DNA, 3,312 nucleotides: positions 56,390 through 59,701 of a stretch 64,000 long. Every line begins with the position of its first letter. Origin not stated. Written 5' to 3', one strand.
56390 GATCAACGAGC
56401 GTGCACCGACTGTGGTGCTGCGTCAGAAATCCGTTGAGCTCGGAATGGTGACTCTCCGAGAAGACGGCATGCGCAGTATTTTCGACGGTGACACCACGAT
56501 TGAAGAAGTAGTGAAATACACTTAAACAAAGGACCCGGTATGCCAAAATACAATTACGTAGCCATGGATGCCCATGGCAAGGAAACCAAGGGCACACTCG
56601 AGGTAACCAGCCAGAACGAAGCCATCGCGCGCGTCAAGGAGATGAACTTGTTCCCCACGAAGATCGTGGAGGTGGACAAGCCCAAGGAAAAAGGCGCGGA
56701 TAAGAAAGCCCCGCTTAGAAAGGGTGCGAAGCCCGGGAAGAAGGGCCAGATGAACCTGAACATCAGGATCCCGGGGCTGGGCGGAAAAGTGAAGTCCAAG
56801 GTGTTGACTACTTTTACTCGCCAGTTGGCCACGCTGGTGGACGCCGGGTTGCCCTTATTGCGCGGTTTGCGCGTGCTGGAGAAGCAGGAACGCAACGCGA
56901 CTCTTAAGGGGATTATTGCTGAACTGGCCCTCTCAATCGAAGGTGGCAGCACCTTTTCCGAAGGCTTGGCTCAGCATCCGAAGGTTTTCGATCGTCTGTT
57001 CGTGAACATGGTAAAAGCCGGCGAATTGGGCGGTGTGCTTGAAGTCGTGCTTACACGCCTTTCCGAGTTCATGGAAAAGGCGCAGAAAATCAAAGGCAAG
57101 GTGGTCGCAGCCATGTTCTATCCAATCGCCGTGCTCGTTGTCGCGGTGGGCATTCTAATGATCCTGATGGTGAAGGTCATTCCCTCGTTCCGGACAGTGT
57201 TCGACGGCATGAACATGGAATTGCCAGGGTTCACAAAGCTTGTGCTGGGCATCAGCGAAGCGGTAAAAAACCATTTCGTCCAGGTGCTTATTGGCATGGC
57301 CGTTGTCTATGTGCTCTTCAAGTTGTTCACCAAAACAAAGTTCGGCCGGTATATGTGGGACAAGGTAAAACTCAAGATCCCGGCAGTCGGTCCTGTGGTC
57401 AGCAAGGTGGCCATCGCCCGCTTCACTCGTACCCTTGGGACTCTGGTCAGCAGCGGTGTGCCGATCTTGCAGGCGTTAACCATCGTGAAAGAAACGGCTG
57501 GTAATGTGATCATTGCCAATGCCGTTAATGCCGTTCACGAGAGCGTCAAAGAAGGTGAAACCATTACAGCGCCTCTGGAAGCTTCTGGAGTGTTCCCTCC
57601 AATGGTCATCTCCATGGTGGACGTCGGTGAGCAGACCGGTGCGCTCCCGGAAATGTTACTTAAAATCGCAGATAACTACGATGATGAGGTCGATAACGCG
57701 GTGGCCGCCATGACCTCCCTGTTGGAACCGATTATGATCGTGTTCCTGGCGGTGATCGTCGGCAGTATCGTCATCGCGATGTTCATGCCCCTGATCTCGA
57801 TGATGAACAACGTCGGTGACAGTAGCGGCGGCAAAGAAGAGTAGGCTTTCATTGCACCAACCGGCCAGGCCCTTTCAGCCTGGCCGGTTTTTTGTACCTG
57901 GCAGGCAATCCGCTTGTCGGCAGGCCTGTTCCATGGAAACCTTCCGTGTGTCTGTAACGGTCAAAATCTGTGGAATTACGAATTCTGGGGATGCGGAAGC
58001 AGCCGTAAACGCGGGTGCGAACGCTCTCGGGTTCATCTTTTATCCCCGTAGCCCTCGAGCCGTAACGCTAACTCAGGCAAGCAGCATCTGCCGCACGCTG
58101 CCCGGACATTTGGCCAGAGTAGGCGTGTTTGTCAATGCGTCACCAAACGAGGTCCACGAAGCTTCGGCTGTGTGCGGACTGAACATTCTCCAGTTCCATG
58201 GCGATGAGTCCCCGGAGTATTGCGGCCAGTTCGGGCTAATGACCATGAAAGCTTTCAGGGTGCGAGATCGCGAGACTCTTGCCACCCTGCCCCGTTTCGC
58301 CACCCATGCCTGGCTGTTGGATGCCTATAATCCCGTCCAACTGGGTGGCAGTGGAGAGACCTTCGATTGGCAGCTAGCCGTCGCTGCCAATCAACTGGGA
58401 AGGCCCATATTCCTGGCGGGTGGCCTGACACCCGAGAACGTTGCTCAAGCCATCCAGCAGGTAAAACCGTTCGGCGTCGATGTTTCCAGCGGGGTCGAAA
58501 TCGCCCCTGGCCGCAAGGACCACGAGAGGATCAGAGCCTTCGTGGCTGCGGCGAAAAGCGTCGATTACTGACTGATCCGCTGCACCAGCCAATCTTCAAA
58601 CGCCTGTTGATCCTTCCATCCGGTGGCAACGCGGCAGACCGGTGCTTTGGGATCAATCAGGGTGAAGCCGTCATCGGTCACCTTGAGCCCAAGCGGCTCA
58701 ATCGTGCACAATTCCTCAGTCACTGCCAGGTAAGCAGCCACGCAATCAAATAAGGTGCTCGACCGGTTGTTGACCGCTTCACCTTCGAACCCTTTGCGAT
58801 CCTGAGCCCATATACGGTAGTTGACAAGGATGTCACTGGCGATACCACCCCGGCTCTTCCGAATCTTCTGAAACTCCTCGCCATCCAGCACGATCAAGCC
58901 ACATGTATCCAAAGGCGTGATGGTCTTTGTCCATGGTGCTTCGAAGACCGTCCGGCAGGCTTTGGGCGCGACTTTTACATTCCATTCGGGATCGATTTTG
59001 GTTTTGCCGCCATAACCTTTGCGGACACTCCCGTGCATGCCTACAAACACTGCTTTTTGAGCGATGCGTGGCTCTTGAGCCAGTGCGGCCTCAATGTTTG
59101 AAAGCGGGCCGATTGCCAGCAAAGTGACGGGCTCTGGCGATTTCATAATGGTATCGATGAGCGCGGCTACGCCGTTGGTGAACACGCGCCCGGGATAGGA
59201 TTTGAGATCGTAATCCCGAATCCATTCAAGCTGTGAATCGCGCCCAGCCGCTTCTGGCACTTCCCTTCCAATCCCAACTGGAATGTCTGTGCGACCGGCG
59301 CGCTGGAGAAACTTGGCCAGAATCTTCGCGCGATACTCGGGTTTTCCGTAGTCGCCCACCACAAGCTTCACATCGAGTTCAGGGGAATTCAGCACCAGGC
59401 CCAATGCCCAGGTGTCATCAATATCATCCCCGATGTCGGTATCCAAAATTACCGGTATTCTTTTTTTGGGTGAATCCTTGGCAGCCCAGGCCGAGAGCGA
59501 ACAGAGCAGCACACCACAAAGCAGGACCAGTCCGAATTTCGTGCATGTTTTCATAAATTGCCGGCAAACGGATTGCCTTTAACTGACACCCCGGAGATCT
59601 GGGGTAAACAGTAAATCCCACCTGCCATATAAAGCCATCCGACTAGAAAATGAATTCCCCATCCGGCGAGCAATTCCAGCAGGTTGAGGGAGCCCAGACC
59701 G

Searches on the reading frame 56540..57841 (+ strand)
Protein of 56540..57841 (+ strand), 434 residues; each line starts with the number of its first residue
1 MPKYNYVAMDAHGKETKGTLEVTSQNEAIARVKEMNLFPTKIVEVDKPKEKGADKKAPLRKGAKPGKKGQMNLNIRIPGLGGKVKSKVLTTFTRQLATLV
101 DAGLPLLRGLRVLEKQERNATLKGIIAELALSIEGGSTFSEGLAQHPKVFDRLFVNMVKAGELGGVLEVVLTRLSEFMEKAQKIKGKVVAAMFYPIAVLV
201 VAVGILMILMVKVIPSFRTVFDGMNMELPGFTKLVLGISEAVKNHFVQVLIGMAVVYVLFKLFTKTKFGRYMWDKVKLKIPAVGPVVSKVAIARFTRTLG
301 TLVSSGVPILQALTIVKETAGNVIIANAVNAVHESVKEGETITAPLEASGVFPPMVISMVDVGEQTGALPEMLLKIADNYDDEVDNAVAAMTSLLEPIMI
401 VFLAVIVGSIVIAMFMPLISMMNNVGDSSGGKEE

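Call 22: search_protein_families(library=pfam, proteins=[window:56540-57841:+], max_evalue=0.001)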
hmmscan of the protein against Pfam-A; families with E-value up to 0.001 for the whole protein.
window:56540-57841:+ (434 aa): 1 family
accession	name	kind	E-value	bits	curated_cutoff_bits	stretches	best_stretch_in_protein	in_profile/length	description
PF00482.28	T2SSF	-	1.1e-64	216.4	25.2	2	295-417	1-125/125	Type II secretion system (T2SS), protein F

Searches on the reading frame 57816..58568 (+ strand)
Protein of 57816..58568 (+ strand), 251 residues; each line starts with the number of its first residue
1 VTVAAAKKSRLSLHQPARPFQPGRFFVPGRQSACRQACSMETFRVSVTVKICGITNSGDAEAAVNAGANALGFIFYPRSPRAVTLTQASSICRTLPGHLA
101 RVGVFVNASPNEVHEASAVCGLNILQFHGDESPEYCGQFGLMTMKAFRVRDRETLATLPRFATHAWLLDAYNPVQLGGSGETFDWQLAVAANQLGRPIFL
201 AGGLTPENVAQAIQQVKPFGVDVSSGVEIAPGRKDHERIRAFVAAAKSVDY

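Call 22: search_protein_families(library=pfam, proteins=[window:57816-58568:+], max_evalue=0.001)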
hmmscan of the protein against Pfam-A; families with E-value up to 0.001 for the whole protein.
window:57816-58568:+ (251 aa): 1 family
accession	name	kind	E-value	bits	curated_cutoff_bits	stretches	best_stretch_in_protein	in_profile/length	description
PF00697.28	PRAI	-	8.2e-46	156.6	22.7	1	49-244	1-192/193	N-(5'phosphoribosyl)anthranilate (PRA) isomerase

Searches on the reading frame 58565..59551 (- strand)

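Call 22: search_protein_families(library=pfam, proteins=[window:58565-59551:-], max_evalue=0.001)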
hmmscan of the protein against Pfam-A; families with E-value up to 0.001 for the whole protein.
window:58565-59551:- (328 aa): 1 family
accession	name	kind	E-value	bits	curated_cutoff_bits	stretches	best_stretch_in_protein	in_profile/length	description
PF01156.24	IU_nuc_hydro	-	1.5e-33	117.2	34.2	1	34-312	1-290/297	Inosine-uridine preferring nucleoside hydrolase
